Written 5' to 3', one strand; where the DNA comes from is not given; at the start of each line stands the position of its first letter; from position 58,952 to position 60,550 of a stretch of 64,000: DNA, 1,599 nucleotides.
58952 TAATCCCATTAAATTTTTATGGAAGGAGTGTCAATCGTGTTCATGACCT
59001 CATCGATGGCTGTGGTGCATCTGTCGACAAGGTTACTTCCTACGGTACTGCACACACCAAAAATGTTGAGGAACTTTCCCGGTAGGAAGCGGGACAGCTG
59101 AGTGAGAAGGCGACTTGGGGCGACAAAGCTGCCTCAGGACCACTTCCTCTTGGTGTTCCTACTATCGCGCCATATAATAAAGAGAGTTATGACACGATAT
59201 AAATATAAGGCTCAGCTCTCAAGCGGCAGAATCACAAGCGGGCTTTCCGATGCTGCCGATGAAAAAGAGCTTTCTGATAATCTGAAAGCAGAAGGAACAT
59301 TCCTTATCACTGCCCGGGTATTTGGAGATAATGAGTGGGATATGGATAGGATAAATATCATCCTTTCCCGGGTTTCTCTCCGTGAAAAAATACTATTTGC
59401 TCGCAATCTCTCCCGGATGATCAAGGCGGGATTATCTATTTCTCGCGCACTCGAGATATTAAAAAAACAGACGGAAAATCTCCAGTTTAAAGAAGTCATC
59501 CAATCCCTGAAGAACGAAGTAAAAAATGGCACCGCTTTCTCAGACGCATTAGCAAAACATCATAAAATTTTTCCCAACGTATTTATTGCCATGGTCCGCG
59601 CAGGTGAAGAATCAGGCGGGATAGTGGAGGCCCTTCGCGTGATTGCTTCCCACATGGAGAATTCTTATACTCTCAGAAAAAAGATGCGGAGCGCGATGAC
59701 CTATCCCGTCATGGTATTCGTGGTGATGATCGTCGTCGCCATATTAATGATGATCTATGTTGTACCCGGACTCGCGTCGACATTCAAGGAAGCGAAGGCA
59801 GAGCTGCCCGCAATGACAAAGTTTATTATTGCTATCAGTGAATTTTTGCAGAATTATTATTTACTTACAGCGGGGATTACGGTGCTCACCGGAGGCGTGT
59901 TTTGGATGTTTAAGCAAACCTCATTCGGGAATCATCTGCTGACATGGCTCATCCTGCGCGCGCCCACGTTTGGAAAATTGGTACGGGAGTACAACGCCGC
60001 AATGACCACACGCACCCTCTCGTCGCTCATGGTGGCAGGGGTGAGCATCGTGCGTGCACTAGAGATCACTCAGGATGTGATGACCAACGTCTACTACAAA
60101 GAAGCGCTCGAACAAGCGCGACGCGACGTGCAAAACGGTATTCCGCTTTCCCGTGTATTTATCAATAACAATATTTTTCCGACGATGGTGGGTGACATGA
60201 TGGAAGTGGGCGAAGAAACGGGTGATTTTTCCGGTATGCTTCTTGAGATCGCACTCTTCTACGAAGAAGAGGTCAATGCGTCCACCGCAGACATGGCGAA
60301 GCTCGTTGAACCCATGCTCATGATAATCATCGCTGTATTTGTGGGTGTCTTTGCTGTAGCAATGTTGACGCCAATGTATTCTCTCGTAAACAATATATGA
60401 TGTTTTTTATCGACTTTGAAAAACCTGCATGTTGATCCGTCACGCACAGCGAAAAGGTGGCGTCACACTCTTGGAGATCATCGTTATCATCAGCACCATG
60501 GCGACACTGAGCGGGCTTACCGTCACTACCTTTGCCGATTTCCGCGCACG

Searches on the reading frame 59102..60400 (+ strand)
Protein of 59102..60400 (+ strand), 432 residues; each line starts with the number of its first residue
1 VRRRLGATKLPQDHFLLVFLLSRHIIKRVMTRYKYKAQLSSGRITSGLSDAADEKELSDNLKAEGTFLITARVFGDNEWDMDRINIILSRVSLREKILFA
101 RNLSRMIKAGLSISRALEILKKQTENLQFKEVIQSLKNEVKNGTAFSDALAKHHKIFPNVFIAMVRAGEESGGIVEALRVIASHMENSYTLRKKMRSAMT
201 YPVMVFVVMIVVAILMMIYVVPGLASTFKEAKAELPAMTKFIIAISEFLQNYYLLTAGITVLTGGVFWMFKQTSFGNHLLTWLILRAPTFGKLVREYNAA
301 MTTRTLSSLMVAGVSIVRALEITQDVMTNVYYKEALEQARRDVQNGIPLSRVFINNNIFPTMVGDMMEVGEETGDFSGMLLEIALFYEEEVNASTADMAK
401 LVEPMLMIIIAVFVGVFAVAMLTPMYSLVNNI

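Call 8: search_protein_families(library=pfam, proteins=[window:59102-60400:+], max_evalue=0.001)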
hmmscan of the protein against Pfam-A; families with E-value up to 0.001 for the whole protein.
window:59102-60400:+ (432 aa): 1 family
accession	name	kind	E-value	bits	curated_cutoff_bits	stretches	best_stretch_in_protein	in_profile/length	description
PF00482.28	T2SSF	-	1.9e-60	202.8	25.2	2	99-222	1-125/125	Type II secretion system (T2SS), protein F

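Call 57: find_homologous_proteins(query=window:59102-60400:+, max_evalue=1e-20)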
Query window:59102-60400:+ (432 aa): 1504 proteins with E <= 1e-20 among 8000 candidates; the best 120 are listed.
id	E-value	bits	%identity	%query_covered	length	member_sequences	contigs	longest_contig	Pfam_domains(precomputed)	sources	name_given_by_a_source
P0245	1.6e-253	859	100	93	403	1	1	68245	PF00482.29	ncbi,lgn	-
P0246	2.0e-192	657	76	93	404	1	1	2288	PF00482.29,PF28597.1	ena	-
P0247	3.9e-192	656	76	93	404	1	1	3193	PF00482.29,PF28597.1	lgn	-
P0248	3.2e-153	528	60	93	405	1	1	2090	PF00482.29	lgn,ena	-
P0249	7.1e-152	524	60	93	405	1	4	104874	PF00482.29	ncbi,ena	-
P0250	8.8e-152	524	60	93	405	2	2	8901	PF00482.29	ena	-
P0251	1.5e-151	523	59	93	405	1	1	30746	PF00482.29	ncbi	-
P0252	7.5e-151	521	60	93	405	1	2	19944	PF00482.29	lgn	-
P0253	8.8e-151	520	60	93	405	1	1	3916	PF00482.29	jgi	jgi:type IV pilus assembly protein PilC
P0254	1.6e-150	520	60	93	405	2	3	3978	PF00482.29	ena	-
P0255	2.0e-150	519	60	93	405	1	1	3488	PF00482.29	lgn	-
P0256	2.1e-150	519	60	93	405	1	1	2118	PF00482.29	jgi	jgi:type IV pilus assembly protein PilC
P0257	2.3e-150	519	61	93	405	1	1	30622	PF00482.29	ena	-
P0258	2.8e-150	519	60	93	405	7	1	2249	PF00482.29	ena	-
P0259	3.6e-150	518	59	93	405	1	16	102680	PF00482.29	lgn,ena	-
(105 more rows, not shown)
